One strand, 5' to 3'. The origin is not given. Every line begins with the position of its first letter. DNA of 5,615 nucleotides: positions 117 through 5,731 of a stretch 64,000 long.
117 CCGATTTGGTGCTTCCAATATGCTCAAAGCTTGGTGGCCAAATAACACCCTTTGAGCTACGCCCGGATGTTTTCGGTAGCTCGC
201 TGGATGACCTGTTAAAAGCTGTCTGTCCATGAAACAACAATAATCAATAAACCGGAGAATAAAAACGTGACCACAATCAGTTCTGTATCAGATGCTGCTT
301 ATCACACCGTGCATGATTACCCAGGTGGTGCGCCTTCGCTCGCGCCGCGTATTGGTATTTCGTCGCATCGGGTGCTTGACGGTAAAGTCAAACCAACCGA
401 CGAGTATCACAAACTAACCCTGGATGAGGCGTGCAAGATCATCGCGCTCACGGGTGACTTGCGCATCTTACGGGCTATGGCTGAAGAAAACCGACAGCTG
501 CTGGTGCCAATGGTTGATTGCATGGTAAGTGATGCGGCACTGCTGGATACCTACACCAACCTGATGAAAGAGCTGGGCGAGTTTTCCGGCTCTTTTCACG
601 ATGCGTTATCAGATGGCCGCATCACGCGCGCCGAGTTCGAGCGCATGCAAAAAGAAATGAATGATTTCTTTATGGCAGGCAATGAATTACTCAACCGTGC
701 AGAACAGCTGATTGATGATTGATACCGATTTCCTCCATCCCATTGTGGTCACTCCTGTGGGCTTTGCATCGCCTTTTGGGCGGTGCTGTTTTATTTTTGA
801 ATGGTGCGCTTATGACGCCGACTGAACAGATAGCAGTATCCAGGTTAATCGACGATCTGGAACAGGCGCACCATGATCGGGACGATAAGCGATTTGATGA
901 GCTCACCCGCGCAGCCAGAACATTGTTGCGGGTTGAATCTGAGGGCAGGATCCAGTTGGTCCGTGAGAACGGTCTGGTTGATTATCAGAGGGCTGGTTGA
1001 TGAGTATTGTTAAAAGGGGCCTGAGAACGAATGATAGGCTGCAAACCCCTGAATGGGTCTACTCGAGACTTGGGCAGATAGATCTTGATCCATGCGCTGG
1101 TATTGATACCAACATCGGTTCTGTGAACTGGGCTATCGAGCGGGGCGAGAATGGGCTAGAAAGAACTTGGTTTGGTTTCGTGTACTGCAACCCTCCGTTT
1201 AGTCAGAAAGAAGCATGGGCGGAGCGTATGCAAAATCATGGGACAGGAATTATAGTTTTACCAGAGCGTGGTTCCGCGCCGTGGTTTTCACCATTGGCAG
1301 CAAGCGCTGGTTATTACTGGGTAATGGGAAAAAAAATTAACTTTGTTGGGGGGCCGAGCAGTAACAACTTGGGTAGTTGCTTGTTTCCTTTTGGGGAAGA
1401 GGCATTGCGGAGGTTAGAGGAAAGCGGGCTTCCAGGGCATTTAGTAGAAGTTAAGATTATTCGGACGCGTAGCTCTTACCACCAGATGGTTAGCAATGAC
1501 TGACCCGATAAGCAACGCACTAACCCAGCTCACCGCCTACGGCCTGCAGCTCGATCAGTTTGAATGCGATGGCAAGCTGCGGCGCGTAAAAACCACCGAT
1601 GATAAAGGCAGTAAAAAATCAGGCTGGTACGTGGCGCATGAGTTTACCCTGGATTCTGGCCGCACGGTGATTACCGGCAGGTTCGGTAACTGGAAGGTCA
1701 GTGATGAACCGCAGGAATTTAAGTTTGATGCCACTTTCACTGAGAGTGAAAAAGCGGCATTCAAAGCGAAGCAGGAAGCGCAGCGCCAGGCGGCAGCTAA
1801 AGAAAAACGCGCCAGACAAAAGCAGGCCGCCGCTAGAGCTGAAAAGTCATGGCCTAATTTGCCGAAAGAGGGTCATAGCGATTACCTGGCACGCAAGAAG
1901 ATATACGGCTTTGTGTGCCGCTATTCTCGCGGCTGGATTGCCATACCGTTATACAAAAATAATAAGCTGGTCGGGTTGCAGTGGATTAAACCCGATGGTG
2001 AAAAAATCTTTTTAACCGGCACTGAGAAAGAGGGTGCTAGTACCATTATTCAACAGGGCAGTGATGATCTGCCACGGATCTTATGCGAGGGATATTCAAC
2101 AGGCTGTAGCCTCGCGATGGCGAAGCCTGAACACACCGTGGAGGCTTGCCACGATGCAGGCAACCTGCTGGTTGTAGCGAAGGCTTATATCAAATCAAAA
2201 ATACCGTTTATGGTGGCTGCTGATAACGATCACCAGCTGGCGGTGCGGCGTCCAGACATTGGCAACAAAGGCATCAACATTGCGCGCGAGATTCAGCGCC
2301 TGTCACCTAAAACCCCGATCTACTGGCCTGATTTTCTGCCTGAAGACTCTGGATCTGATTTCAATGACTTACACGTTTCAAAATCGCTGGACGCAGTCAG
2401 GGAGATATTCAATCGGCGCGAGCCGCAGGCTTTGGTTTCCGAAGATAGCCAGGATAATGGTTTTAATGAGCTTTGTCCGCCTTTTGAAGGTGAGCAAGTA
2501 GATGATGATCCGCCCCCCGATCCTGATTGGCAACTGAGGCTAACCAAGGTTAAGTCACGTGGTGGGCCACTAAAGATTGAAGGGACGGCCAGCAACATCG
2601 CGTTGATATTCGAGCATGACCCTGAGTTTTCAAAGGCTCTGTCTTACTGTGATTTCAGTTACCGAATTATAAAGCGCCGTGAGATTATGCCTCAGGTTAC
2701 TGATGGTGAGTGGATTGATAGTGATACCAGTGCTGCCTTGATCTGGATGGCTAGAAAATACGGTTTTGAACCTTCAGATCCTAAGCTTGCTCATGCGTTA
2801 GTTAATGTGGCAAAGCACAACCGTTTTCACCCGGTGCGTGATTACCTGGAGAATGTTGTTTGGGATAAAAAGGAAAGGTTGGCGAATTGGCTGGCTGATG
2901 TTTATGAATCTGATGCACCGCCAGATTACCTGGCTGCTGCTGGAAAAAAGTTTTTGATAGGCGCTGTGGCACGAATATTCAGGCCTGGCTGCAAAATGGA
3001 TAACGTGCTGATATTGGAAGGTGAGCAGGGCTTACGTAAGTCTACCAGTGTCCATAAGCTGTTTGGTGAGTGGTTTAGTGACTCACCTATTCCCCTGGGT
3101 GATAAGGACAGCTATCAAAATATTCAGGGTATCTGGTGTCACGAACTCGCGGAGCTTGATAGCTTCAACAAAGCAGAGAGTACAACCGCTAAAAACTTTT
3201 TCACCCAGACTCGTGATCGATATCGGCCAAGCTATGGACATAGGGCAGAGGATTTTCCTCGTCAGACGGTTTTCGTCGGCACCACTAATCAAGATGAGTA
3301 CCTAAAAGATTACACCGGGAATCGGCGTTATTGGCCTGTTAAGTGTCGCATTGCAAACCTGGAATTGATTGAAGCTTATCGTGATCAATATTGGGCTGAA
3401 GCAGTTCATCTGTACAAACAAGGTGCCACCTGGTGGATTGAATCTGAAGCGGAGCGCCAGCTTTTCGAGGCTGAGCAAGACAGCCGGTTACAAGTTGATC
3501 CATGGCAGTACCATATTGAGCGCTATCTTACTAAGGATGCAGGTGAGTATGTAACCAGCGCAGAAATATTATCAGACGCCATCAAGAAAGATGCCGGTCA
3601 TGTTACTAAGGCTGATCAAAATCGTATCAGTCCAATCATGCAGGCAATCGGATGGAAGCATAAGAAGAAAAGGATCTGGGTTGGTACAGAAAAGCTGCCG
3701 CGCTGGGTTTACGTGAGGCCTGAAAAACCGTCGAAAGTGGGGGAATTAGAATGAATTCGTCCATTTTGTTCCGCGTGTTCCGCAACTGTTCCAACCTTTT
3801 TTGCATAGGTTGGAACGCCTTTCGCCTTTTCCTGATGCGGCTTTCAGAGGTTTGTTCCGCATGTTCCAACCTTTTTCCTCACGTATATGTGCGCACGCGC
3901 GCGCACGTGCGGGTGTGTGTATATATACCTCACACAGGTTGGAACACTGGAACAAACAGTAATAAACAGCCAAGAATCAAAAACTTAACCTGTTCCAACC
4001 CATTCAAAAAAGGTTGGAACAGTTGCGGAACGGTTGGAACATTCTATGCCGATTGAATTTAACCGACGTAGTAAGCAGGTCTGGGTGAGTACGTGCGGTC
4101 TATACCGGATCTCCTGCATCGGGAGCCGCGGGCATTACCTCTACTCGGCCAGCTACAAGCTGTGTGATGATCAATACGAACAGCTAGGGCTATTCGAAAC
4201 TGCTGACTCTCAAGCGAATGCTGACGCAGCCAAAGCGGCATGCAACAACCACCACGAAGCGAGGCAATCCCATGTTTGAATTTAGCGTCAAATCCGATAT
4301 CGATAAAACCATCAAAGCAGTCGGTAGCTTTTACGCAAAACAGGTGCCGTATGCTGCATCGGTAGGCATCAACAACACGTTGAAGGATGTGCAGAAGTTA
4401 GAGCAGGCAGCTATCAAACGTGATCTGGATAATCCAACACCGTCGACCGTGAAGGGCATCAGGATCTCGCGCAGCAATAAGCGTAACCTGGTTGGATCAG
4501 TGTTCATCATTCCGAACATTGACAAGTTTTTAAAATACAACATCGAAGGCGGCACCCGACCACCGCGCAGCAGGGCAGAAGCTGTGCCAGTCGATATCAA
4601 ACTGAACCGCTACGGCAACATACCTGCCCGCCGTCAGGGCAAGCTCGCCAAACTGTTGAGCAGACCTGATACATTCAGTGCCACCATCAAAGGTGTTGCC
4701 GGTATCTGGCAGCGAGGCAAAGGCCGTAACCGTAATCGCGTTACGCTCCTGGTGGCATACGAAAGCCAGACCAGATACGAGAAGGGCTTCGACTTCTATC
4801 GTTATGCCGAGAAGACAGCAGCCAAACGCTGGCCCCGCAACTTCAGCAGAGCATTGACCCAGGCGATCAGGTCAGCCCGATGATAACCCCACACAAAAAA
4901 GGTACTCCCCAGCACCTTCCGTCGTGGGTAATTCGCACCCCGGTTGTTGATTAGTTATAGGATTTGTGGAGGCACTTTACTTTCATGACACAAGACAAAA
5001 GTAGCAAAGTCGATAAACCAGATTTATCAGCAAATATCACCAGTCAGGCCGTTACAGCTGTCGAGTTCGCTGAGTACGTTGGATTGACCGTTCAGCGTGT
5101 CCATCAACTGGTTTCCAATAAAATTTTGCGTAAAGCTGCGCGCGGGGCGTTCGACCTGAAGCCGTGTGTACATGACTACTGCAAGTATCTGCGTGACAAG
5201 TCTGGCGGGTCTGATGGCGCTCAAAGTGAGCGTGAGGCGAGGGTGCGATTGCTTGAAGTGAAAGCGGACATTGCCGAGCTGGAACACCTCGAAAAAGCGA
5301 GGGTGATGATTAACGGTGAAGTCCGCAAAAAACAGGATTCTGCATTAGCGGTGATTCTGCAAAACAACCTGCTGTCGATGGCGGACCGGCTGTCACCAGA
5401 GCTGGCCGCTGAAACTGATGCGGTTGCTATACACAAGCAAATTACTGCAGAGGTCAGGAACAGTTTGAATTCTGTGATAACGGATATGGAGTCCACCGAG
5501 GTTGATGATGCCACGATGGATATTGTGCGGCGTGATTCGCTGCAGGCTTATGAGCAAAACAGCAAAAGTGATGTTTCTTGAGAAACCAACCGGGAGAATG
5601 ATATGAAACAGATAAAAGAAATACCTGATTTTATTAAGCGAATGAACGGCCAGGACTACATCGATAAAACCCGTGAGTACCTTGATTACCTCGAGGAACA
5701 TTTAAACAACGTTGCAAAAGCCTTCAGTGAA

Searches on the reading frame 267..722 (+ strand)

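Call 52: search_protein_families(library=phrogs, proteins=[window:267-722:+], max_evalue=0.001)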
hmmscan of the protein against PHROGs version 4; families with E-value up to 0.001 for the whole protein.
window:267-722:+ (151 aa): 1 family
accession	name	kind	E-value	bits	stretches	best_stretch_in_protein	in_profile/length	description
phrog_101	-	transcription regulation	6.4e-28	98.9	1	7-148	23-161/203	CII-like transcriptional activator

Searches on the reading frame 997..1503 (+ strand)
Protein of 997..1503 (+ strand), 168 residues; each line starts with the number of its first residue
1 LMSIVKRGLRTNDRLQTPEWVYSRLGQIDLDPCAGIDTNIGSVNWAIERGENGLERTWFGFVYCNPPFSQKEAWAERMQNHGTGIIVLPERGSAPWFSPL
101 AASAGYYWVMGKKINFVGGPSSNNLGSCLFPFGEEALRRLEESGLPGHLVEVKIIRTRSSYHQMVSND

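Call 52: search_protein_families(library=phrogs, proteins=[window:997-1503:+], max_evalue=0.001)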
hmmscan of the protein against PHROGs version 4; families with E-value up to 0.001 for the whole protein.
window:997-1503:+ (168 aa): 1 family
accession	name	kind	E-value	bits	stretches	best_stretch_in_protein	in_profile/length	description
phrog_111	-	other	7.6e-18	66.3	1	12-136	64-205/345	DNA methyltransferase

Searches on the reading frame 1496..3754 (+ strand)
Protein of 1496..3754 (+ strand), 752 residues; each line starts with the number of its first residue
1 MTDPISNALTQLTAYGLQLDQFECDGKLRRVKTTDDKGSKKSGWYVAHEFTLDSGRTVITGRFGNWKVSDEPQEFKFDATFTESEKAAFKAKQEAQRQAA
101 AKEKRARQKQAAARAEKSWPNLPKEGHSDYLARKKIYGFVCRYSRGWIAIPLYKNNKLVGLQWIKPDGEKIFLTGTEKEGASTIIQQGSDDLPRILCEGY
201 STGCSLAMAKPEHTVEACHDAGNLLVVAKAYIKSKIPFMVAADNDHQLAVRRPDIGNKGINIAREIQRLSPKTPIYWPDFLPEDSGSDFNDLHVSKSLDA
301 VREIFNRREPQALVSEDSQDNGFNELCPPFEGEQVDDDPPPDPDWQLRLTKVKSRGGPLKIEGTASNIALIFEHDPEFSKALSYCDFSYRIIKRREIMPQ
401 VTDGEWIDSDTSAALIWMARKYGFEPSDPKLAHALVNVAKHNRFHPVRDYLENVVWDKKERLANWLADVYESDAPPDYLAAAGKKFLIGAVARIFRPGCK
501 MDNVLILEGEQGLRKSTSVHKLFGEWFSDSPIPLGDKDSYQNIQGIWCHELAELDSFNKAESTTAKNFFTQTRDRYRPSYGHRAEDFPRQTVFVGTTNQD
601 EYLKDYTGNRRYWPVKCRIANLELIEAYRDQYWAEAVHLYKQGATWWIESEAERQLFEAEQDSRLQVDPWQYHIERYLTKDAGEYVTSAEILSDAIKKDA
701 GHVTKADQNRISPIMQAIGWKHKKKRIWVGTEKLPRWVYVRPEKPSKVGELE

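Call 52: search_protein_families(library=phrogs, proteins=[window:1496-3754:+], max_evalue=0.001)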
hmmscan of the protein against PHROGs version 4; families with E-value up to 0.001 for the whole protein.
window:1496-3754:+ (752 aa): 11 families
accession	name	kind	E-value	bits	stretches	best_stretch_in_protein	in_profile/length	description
phrog_2249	-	DNA, RNA and nucleotide metabolism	1.8e-131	441.3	1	32-744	44-776/802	DNA primase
phrog_1313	-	DNA, RNA and nucleotide metabolism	1.5e-116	391.6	1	214-729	6-545/568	DNA helicase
phrog_256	-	DNA, RNA and nucleotide metabolism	1.6e-103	348.8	1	327-726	357-778/798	DNA helicase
phrog_15962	-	DNA, RNA and nucleotide metabolism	8.7e-79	266.7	1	336-728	383-794/835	DNA primase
phrog_36873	-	DNA, RNA and nucleotide metabolism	2e-50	172.5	1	433-730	479-772/1082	DNA helicase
phrog_16593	-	DNA, RNA and nucleotide metabolism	1.4e-33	117.3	1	430-643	487-704/823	DNA primase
phrog_35358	-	DNA, RNA and nucleotide metabolism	5.7e-25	88.5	1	18-341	23-391/968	DNA primase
phrog_4913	-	DNA, RNA and nucleotide metabolism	4e-19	69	1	35-309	93-380/1290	replication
phrog_510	-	DNA, RNA and nucleotide metabolism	6.4e-17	62.5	1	91-306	110-358/667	DNA primase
phrog_4630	-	DNA, RNA and nucleotide metabolism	5.3e-09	36.3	1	449-617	187-365/581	DNA primase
phrog_25777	-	DNA, RNA and nucleotide metabolism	6.3e-07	28.8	1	24-247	75-299/907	DNA primase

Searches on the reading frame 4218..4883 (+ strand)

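Call 52: search_protein_families(library=phrogs, proteins=[window:4218-4883:+], max_evalue=0.001)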
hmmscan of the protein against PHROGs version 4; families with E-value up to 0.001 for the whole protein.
window:4218-4883:+ (221 aa): 1 family
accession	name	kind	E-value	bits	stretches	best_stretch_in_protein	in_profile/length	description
phrog_1924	-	tail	5.3e-37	128.9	1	19-221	1-237/237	minor tail protein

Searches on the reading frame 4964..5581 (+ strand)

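Call 52: search_protein_families(library=phrogs, proteins=[window:4964-5581:+], max_evalue=0.001)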
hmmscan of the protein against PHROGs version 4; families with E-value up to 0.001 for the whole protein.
window:4964-5581:+ (205 aa): 1 family
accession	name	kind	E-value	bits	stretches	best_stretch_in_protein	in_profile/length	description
phrog_57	-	head and packaging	2.1e-18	67.9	1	28-171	11-169/199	terminase small subunit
